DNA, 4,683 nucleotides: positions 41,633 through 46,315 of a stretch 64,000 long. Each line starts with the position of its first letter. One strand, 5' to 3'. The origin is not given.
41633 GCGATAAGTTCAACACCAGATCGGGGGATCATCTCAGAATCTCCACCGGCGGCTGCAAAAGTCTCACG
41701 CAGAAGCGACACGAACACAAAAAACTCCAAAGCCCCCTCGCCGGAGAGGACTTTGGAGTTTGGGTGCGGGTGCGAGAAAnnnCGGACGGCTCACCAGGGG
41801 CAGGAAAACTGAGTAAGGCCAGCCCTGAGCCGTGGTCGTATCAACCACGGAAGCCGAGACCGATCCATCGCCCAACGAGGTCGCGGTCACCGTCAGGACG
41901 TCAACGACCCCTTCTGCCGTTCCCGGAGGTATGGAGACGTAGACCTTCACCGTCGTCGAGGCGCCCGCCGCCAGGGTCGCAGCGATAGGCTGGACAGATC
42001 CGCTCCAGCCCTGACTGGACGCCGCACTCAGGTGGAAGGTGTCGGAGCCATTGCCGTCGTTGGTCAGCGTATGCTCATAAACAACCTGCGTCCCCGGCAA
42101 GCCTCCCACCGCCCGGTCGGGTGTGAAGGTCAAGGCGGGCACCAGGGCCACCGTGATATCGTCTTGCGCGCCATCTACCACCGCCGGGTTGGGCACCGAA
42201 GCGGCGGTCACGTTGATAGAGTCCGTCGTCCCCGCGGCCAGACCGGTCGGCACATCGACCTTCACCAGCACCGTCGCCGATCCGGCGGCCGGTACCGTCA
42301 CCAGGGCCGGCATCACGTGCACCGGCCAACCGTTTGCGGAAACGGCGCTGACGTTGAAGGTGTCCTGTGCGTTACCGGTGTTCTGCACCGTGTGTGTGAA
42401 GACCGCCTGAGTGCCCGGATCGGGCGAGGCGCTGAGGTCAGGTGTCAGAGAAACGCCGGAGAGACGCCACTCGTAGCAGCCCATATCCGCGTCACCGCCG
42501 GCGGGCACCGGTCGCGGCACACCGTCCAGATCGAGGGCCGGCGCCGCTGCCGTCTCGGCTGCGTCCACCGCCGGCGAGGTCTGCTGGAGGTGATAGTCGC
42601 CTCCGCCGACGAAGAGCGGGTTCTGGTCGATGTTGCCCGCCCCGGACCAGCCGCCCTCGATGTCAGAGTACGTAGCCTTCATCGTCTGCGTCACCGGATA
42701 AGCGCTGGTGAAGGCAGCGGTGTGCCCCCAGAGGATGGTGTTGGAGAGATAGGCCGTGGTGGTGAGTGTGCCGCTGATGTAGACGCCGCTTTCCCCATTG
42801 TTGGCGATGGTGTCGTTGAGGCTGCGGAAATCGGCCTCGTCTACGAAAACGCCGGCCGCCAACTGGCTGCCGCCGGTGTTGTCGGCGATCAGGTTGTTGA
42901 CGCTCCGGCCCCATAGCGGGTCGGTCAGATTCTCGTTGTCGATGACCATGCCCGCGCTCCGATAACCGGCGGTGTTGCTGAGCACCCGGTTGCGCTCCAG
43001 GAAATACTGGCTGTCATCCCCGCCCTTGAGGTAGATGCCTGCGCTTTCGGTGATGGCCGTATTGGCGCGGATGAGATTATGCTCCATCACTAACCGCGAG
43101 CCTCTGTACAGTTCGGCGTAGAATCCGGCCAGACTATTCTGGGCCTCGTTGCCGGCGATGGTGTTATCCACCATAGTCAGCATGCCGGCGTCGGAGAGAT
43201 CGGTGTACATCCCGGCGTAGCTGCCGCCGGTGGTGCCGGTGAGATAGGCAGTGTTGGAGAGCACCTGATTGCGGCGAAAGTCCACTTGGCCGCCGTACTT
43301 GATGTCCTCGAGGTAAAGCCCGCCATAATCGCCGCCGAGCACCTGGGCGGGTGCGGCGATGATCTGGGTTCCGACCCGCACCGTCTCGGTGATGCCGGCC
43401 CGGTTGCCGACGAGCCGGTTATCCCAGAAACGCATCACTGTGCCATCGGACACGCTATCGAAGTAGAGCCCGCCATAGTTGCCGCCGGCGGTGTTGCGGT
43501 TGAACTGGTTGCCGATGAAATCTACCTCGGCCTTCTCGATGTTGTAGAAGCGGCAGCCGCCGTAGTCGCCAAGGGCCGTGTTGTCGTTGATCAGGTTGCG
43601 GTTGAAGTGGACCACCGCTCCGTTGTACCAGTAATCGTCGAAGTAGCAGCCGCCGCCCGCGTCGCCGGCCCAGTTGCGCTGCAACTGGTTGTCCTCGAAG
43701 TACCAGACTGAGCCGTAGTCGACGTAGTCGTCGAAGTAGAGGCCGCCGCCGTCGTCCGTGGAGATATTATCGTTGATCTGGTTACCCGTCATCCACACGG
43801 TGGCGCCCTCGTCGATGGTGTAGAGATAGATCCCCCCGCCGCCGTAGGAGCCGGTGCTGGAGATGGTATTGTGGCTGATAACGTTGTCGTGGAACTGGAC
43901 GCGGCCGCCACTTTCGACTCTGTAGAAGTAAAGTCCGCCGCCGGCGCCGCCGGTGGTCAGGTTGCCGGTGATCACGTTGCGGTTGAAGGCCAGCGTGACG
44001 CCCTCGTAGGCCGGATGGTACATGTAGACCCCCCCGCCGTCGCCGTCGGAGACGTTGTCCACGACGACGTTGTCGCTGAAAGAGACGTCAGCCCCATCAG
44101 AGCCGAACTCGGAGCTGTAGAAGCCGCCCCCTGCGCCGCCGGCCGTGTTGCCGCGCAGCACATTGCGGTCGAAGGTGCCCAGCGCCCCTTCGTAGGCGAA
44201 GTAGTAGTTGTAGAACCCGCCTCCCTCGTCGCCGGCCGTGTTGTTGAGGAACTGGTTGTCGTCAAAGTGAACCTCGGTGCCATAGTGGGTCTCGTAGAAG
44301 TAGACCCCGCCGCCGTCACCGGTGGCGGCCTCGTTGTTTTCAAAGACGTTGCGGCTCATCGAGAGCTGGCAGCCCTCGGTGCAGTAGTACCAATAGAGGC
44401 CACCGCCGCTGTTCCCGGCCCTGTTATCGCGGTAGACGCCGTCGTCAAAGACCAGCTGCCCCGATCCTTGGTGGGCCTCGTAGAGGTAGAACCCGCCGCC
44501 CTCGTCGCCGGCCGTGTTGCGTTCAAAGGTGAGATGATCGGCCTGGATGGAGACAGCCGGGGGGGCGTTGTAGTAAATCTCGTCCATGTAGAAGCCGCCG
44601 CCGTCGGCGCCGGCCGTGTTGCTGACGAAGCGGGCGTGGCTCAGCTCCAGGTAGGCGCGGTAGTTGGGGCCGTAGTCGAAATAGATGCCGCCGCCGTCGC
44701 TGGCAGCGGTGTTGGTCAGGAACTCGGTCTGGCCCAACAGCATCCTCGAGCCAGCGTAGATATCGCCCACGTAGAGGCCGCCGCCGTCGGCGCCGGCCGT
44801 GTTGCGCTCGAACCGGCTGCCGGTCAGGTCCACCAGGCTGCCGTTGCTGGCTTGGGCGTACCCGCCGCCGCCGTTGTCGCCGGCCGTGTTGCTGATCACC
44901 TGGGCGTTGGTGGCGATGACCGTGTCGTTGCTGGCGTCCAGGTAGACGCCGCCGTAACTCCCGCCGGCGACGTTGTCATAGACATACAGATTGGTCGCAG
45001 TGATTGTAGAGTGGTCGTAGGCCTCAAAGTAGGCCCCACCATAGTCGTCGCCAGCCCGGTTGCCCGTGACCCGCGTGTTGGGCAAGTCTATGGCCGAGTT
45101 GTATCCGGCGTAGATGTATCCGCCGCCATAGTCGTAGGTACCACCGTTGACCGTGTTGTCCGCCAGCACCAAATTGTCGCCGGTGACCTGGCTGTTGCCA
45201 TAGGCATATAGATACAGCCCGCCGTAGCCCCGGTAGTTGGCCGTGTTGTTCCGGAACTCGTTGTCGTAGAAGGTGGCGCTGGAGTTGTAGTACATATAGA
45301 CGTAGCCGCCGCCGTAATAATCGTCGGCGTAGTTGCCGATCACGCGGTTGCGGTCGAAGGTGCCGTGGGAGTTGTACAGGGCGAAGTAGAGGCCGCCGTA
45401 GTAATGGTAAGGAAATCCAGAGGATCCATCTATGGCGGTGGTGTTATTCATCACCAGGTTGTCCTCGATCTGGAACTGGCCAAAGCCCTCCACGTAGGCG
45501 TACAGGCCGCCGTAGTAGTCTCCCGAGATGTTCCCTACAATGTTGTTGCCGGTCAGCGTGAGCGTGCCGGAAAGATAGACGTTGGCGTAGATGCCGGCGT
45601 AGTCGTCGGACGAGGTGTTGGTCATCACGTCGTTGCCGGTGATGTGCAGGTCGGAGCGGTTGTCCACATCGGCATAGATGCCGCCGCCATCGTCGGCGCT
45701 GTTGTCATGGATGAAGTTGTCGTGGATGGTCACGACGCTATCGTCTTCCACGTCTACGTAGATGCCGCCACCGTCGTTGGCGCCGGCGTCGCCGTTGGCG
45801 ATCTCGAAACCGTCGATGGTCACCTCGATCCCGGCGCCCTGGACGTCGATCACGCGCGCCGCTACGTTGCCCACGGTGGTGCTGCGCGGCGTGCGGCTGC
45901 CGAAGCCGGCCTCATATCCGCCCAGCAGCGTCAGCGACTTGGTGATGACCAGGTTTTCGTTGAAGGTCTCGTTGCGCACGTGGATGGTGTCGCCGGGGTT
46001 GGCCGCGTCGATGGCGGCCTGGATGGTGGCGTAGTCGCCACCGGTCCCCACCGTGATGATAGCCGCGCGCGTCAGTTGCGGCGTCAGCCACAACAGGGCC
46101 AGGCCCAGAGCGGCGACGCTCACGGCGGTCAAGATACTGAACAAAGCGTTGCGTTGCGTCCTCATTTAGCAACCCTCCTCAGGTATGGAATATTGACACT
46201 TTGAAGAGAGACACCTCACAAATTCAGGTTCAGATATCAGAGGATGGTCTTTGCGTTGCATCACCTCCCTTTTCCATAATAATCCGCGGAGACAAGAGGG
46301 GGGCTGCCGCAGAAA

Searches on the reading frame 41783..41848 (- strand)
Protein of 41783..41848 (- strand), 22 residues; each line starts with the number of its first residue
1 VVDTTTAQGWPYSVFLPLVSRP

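Call 28: search_protein_families(library=ncbifam, proteins=[window:41783-41848:-], max_evalue=10)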
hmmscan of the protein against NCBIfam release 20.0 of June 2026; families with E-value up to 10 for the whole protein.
seq(22 aa): 2 families
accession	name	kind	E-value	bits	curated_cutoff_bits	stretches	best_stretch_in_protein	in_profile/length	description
NF050076.1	sort_motif_YLP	domain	0.0013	18.3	15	1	11-21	1-11/11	YLP-box putative sorting motif-containing protein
NF053834.1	ultrashort_CTERM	domain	0.012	15.5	10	1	12-21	1-10/10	YLP-box putative sorting motif-containing protein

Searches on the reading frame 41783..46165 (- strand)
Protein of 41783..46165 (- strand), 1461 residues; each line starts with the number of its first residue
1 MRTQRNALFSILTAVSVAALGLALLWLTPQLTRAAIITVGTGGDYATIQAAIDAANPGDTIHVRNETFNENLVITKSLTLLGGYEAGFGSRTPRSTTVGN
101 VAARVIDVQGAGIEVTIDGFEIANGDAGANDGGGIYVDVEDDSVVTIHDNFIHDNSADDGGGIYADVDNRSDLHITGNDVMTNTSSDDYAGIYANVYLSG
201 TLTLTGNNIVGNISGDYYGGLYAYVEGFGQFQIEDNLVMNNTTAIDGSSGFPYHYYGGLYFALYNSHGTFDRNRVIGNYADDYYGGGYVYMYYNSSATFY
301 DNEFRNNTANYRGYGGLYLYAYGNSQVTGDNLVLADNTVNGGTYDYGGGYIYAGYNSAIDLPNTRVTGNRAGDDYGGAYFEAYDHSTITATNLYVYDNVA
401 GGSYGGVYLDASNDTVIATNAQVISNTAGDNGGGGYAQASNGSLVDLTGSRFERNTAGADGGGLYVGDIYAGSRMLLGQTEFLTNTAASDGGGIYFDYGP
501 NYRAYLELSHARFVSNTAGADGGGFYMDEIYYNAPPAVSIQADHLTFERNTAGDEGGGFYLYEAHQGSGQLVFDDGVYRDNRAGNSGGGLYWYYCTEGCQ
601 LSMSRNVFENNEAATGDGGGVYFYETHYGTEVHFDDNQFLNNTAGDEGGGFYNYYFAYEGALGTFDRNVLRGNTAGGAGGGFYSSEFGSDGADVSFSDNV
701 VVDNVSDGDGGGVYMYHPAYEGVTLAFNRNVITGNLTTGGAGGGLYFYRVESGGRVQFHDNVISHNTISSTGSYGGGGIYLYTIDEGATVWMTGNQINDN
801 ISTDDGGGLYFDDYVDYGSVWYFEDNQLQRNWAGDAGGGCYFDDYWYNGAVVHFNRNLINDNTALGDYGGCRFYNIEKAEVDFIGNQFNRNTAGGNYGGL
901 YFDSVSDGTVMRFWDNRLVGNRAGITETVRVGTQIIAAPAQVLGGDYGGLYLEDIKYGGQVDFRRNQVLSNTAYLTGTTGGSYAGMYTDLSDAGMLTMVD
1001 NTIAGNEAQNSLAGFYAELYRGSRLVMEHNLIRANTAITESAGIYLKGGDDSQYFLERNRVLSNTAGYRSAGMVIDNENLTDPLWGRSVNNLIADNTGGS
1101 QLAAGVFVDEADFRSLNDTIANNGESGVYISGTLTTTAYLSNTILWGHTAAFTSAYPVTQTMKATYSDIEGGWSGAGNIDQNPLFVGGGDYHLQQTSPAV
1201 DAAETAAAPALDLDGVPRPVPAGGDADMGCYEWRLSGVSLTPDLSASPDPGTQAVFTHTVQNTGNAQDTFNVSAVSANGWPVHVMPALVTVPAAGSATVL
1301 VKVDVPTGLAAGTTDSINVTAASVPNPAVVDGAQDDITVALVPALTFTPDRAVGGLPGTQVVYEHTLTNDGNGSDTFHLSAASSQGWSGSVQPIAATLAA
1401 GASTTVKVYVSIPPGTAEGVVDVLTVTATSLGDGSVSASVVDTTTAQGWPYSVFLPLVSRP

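Call 5: search_protein_families(library=ncbifam, proteins=[window:41783-46165:-], max_evalue=0.1)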
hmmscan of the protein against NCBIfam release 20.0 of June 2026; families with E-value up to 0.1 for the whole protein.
window:41783-46165:- (1461 aa): 5 families
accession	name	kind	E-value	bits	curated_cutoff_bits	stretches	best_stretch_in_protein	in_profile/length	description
NF041740.1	choice_anch_T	equivalog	1.3e-13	50.7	70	3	1275-1380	73-182/259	choice-of-anchor T family protein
TIGR04247.1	NosD_copper_fam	subfamily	1.2e-11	43.8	300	2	48-333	1-237/377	nitrous oxide reductase family maturation protein NosD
NF033506.0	PACE-CTERM-PROT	exception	5.3e-10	38.6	110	2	1352-1412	492-554/627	putative S-layer protein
NF041518.1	choice_anch_Q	domain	2.1e-08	34.3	25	1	1191-1232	17-56/58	choice-of-anchor Q domain-containing protein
TIGR01376.1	POMP_repeat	repeat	0.00061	19.5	15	0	480-496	5-21/28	polymorphic outer membrane protein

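Call 6: search_protein_families(library=pfam, proteins=[window:41783-46165:-], max_evalue=0.01)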
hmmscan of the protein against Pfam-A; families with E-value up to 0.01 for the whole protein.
window:41783-46165:- (1461 aa): 6 families
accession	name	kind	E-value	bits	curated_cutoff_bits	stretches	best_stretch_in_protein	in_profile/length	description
PF23619.1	Ig_VWA7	-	4.3e-10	40.2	27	2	1356-1434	13-90/104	VWA7 Ig-like domain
PF11614.14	FixG_C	-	2.9e-07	31.1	25.6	0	1255-1322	34-102/119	IG-like fold at C-terminal of FixG, putative oxidoreductase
PF10633.15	NPCBM_assoc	-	1.4e-05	25.6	24.4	1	1357-1423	3-71/78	NPCBM-associated, NEW3 domain of alpha-galactosidase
PF22544.2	HYDIN_VesB_CFA65-like_Ig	-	7.9e-05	23.3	25.5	0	1354-1410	13-70/100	HYDIN/CFA65/VesB-like, Ig-like domain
PF17766.7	fn3_6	-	0.00011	22.7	26.4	0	1250-1298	15-64/99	Fibronectin type-III domain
PF02415.23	Chlam_PMP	-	0.0031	18.1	20.6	0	480-496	2-18/19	Chlamydia polymorphic membrane protein (Chlamydia_PMP) repeat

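Call 14: find_homologous_proteins(query=window:41783-46165:-, max_evalue=1e-10)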
Query window:41783-46165:- (1461 aa): 903 proteins with E <= 1e-10 among 8000 candidates; the best 120 are listed.
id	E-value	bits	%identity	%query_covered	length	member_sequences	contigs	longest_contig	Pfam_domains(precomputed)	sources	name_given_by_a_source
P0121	0.0e+0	2390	73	100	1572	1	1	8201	PF11614.15,PF23619.2,PF10633.16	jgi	-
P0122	0.0e+0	2362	73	99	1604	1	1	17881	PF11614.15,PF23619.2,PF10633.16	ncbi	-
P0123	0.0e+0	2293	72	97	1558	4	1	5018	PF11614.15,PF02415.24,PF17766.8,PF23619.2,PF10633.16,PF22544.3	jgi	jgi:hypothetical protein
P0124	0.0e+0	2023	60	99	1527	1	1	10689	PF11614.15,PF17766.8,PF23619.2,PF22544.3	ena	-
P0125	0.0e+0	1667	59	100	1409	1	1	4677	PF11614.15,PF06280.19,PF17766.8,PF23619.2,PF10633.16,PF22544.3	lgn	-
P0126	0.0e+0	1586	57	98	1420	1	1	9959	PF11614.15,PF02415.24,PF17766.8,PF23619.2,PF10633.16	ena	-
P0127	0.0e+0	1585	36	98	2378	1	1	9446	PF11614.15,PF23619.2,PF10633.16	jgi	jgi:hypothetical protein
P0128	0.0e+0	1237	55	67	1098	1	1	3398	PF11614.15,PF02415.24,PF23619.2,PF10633.16,PF22544.3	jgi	jgi:hypothetical protein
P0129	0.0e+0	1179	53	80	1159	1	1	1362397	PF11614.15,PF23619.2,PF10633.16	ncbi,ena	-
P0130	0.0e+0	1099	44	96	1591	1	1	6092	PF11614.15,PF17766.8,PF23619.2,PF10633.16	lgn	-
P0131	0.0e+0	1056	51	72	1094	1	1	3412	PF11614.15,PF17766.8,PF23619.2,PF10633.16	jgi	jgi:hypothetical protein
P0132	0.0e+0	1020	38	91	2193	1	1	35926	PF11614.15,PF13229.13,PF06280.19,PF17766.8,PF22067.3,PF23619.2,PF10633.16,PF22544.3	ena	-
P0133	0.0e+0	1015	43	100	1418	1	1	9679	PF23619.2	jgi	jgi:hypothetical protein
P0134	2.3e-298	1012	58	48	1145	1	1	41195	PF11614.15,PF13229.13,PF06280.19,PF17766.8,PF23619.2,PF10633.16,PF22544.3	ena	-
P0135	2.8e-296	1005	37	92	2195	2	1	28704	PF11614.15,PF13229.13,PF06280.19,PF17766.8,PF22067.3,PF23619.2,PF10633.16,PF22544.3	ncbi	-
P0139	3.8e-224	766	42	50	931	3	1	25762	-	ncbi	-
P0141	5.4e-195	669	39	84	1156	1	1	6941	-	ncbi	-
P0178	5.2e-51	192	27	46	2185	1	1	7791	PF00801.27,PF22544.3,PF18911.7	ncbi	-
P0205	3.1e-42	163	29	45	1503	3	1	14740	-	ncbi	-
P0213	4.3e-39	152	27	21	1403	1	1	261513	PF18962.8,PF22842.4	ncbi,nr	ncbi:T9SS type A sorting domain-containing protein [bacterium]|nr:T9SS type A sorting domain-contain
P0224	1.9e-37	147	30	33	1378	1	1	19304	-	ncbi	-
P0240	1.6e-35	141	39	9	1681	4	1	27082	PF13229.13,PF00801.27,PF02415.24,PF18962.8,PF13860.13,PF18911.7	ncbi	-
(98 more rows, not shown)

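Call 42: list_cluster_members(proteins=[P0139, P0141, P0205, P0224, P0135, P0178, P0002, P0007, P0013, window:41783-46165:-])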
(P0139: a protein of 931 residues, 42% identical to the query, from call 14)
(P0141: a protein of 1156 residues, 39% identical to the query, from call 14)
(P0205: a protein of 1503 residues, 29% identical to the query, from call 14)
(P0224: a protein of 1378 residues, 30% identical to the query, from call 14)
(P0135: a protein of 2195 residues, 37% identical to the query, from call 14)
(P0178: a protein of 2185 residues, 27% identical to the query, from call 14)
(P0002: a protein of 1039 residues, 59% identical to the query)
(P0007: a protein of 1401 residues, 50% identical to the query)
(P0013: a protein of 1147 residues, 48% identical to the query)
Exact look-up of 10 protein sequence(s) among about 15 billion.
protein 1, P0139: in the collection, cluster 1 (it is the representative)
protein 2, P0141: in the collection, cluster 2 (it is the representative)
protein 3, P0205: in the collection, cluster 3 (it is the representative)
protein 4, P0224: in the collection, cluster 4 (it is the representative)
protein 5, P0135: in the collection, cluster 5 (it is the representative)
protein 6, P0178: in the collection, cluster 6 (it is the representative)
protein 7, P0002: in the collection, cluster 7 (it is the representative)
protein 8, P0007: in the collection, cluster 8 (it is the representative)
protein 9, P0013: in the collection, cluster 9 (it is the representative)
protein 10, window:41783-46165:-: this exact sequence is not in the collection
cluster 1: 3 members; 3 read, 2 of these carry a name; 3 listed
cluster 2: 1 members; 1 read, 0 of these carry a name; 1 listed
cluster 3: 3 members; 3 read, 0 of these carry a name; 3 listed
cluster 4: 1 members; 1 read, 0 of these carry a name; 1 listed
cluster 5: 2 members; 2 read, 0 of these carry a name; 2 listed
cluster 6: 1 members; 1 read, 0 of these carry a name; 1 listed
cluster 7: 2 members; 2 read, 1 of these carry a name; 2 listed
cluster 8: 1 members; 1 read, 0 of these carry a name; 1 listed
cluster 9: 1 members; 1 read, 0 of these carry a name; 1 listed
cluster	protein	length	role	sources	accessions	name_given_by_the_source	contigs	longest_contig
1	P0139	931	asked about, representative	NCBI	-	-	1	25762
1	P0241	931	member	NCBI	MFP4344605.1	MAG: choice-of-anchor Q domain-containing protein [Anaerolineales bacterium]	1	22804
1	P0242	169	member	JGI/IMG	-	hypothetical protein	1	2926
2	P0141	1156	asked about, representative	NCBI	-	-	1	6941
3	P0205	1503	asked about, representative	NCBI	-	-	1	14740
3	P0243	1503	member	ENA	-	-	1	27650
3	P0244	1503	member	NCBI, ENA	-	-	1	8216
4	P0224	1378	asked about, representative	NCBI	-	-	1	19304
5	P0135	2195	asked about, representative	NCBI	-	-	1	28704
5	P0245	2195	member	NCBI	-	-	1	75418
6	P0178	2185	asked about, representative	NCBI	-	-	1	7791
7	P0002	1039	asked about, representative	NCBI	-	-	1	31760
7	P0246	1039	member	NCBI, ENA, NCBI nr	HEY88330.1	MAG TPA: hypothetical protein G4N98_01170 [Thermoflexia bacterium] | hypothetical protein [Thermoflexia bacterium]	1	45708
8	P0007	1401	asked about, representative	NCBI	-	-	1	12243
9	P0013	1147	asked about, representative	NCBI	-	-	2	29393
